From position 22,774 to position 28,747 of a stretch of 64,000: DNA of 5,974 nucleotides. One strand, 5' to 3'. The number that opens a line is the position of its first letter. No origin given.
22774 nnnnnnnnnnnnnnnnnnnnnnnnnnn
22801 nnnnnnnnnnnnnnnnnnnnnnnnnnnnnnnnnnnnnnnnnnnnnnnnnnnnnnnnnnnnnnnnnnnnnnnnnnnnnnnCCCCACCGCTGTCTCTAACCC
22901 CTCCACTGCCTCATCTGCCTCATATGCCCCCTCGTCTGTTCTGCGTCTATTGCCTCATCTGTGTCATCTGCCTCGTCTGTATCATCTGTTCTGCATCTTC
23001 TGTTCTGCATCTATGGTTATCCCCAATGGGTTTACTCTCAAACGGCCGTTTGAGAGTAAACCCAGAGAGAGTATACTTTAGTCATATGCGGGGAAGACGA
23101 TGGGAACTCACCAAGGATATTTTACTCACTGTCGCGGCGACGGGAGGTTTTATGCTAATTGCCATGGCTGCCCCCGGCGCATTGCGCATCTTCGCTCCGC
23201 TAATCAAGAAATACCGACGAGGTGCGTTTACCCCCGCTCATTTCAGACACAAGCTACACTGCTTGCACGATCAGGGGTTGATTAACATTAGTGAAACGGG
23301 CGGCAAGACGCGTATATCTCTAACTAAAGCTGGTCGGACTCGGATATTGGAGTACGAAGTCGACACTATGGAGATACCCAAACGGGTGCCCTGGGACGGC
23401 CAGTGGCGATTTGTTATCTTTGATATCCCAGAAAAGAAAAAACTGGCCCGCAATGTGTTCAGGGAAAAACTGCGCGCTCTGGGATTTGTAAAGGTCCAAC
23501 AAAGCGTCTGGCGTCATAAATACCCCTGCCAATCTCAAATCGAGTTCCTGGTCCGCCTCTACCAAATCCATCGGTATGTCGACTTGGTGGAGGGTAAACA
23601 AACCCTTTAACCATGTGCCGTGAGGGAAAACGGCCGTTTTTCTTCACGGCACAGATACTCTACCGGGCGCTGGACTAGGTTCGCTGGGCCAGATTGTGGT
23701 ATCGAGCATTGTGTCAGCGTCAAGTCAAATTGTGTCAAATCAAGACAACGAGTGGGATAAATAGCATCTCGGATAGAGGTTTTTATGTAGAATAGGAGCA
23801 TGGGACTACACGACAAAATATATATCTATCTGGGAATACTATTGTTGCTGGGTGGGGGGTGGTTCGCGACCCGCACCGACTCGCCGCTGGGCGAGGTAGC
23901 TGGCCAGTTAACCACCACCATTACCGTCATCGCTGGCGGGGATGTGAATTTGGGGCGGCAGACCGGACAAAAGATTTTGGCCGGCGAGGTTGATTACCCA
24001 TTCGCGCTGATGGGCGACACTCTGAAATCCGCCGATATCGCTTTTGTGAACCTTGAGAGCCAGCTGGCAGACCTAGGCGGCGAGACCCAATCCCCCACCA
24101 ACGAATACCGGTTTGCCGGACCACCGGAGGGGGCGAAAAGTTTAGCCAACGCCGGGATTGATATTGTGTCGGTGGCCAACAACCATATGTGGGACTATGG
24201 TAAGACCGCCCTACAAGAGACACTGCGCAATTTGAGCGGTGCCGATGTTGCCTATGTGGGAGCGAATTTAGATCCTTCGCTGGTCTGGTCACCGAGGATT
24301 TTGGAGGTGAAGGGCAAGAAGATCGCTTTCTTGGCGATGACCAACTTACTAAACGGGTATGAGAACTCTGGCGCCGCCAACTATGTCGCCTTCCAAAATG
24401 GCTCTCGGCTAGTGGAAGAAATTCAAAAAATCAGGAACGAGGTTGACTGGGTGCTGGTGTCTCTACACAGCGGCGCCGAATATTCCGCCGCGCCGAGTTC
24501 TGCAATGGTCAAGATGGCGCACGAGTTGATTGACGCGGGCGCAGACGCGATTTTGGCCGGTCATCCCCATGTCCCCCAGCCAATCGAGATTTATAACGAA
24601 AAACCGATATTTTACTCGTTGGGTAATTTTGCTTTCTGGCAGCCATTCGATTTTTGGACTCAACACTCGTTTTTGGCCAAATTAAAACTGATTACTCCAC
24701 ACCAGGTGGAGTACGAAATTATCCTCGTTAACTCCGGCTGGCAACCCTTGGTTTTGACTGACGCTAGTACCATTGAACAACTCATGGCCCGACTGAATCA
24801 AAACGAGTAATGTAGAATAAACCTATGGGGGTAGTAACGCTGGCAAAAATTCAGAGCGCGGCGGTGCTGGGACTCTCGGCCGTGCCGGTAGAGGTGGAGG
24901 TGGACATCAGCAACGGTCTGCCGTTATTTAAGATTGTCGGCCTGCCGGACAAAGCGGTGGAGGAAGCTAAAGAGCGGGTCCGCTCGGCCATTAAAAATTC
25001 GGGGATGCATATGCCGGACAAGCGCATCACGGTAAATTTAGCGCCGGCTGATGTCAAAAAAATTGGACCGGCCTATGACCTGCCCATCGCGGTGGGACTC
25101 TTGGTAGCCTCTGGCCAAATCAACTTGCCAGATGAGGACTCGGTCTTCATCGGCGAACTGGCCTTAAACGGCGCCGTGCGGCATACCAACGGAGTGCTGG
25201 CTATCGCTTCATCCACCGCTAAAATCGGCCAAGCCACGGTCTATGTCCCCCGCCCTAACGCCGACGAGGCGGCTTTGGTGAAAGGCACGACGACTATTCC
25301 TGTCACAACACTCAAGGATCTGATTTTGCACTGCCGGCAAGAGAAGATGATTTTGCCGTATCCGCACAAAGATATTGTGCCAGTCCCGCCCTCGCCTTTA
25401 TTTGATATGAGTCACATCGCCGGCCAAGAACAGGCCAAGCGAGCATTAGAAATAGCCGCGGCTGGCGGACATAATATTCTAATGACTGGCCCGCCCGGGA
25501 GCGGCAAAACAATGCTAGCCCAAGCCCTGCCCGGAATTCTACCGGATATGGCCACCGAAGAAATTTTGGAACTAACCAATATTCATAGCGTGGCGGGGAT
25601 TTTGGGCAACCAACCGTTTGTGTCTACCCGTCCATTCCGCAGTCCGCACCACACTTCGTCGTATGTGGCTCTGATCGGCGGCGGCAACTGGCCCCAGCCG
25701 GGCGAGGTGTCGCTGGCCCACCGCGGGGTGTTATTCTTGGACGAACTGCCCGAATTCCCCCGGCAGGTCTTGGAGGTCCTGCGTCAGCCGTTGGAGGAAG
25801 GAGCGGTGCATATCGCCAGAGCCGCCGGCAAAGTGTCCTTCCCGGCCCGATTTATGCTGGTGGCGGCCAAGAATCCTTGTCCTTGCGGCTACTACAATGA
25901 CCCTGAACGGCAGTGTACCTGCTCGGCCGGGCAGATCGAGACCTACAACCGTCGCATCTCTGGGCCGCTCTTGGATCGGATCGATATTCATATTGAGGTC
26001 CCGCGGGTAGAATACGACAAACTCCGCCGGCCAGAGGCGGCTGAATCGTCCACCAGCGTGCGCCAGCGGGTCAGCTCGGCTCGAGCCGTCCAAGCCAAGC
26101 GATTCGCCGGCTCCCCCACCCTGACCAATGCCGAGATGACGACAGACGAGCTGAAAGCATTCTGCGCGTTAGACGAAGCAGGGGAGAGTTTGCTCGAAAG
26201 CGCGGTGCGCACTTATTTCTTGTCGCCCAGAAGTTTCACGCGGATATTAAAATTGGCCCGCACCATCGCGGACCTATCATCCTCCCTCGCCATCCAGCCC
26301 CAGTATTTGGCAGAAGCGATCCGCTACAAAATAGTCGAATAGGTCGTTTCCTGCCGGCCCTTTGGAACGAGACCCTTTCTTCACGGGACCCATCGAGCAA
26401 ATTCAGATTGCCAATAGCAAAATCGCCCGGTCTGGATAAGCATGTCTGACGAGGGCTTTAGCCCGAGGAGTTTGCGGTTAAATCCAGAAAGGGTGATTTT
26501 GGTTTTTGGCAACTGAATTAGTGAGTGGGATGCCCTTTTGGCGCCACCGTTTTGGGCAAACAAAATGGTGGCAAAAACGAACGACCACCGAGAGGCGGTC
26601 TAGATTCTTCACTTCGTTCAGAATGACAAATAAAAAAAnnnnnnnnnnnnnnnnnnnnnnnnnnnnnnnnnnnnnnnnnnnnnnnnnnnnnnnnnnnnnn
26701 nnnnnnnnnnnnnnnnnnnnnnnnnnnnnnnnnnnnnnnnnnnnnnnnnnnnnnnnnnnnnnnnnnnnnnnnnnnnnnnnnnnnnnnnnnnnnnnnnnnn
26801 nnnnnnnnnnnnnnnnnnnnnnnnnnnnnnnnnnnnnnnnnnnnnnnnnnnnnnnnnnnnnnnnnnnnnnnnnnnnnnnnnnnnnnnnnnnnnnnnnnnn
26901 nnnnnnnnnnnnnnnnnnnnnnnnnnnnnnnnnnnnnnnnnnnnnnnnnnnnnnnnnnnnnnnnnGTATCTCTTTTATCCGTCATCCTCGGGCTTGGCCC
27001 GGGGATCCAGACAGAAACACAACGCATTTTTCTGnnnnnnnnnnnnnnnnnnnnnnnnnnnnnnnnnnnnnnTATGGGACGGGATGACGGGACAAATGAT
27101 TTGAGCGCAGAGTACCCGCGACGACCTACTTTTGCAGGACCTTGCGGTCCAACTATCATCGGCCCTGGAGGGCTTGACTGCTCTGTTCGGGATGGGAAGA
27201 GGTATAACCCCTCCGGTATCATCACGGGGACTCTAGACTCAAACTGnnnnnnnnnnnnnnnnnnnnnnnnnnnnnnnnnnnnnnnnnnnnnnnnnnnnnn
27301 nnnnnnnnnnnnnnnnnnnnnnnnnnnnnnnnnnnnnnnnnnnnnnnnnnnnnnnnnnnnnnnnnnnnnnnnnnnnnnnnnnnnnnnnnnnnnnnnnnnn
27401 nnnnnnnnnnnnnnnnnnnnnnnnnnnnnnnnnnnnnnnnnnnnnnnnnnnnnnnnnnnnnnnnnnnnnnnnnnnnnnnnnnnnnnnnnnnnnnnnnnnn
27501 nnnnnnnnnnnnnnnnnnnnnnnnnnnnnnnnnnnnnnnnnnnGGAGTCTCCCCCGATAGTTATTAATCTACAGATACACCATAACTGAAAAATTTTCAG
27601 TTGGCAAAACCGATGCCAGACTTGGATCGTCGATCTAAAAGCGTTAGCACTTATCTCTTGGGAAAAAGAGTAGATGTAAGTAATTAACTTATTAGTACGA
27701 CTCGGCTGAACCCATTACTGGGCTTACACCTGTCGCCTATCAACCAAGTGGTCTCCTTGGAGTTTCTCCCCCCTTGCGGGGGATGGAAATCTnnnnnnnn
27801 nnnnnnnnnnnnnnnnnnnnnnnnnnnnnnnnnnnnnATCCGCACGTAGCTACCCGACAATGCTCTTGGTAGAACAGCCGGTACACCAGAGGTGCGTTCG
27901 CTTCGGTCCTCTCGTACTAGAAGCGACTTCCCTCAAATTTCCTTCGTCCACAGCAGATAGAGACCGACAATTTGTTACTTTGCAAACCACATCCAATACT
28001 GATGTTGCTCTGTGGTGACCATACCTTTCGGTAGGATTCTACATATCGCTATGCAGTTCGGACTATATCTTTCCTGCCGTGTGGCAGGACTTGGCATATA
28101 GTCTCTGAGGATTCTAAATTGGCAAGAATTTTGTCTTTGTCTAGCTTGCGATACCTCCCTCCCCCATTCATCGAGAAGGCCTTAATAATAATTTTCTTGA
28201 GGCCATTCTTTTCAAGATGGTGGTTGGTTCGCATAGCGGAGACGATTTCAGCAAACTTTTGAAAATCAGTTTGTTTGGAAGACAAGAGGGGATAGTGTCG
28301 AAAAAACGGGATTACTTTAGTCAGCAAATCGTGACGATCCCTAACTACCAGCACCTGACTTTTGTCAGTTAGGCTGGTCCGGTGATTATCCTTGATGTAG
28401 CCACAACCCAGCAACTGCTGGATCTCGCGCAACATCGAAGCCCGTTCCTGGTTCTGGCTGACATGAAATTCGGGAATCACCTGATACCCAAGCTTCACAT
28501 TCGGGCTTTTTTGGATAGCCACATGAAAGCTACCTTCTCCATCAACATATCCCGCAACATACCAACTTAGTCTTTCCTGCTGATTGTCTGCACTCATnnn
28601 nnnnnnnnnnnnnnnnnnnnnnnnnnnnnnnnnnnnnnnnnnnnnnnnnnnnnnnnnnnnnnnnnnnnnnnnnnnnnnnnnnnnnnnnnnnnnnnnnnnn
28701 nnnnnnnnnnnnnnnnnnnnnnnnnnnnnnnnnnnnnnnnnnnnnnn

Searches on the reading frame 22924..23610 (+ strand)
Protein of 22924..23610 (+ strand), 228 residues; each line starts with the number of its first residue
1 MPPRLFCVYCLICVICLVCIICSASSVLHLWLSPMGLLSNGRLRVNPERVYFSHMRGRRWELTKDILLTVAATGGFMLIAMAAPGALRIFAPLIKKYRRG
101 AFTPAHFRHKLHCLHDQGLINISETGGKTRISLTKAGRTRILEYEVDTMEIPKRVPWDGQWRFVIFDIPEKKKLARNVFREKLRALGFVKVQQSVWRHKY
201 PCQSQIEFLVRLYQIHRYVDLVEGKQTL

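Call 24: search_protein_families(library=pfam, proteins=[window:22924-23610:+], max_evalue=0.001)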
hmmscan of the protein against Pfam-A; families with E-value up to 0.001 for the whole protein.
window:22924-23610:+ (228 aa): 1 family
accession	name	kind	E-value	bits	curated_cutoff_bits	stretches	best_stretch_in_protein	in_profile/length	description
PF20803.2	PaaX_M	-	1e-20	74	24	1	156-225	3-72/83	PaaX protein central Cas2-like domain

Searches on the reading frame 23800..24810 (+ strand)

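Call 24: search_protein_families(library=pfam, proteins=[window:23800-24810:+], max_evalue=0.001)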
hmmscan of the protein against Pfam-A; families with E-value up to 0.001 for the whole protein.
window:23800-24810:+ (336 aa): 1 family
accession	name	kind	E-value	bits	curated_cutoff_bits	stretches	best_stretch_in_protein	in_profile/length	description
PF09587.15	PGA_cap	-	6.9e-67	226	27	1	42-279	1-253/255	Bacterial capsule synthesis protein PGA_cap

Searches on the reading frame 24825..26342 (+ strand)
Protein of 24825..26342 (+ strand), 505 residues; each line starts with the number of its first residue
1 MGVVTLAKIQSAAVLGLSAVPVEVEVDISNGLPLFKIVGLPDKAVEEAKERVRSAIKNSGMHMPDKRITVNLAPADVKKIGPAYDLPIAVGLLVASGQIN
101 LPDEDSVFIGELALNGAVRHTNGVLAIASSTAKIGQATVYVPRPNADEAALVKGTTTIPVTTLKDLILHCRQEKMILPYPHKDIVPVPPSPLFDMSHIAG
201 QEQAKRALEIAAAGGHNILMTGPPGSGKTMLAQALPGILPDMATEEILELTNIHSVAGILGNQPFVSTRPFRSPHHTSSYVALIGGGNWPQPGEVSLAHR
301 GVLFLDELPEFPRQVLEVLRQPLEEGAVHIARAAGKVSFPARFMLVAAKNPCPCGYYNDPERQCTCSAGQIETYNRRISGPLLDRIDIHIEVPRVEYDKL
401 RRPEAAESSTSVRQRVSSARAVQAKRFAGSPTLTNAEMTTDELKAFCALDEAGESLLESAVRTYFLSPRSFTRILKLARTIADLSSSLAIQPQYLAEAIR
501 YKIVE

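Call 24: search_protein_families(library=pfam, proteins=[window:24825-26342:+], max_evalue=0.001)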
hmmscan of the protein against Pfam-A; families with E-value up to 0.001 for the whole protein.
window:24825-26342:+ (505 aa): 8 families
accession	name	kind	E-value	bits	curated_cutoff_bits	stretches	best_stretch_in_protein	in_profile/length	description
PF01078.27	Mg_chelatase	-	3.1e-98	327.7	20.3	1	194-399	1-206/207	Magnesium chelatase, subunit ChlI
PF13541.12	ChlI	-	4.7e-44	149.6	27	1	24-145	1-121/121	Subunit ChlI of Mg-chelatase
PF13335.12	Mg_chelatase_C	-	5.7e-28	97.8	26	1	407-502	2-94/94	Magnesium chelatase, subunit ChlI C-terminal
PF07728.20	AAA_5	-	2.4e-09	37.8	22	1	217-353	1-125/139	AAA domain (dynein-related subfamily)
PF00493.29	MCM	-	3.9e-08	33.1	23.3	1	292-361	114-182/224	MCM P-loop domain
PF00158.32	Sigma54_activat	-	6e-07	29.7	20.2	0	290-350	84-142/168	Sigma-54 interaction domain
PF05496.18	RuvB_N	-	3.1e-05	24.2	27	0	198-235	9-53/159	Holliday junction DNA helicase RuvB P-loop domain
PF07724.20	AAA_2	-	0.00064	20.2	27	0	217-266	5-58/166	AAA domain (Cdc48 subfamily)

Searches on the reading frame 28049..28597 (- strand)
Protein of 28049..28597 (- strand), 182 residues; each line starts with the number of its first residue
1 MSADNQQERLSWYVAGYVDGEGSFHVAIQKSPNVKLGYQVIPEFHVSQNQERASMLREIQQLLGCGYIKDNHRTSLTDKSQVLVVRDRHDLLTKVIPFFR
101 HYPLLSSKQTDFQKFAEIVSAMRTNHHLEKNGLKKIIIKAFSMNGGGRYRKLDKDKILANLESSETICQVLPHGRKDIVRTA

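Call 24: search_protein_families(library=pfam, proteins=[window:28049-28597:-], max_evalue=0.001)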
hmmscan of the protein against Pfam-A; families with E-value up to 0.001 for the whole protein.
window:28049-28597:- (182 aa): 1 family
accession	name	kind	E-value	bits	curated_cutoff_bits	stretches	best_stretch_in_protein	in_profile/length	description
PF00961.24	LAGLIDADG_1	-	1.9e-25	90.2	23.1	1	15-119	2-102/102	LAGLIDADG endonuclease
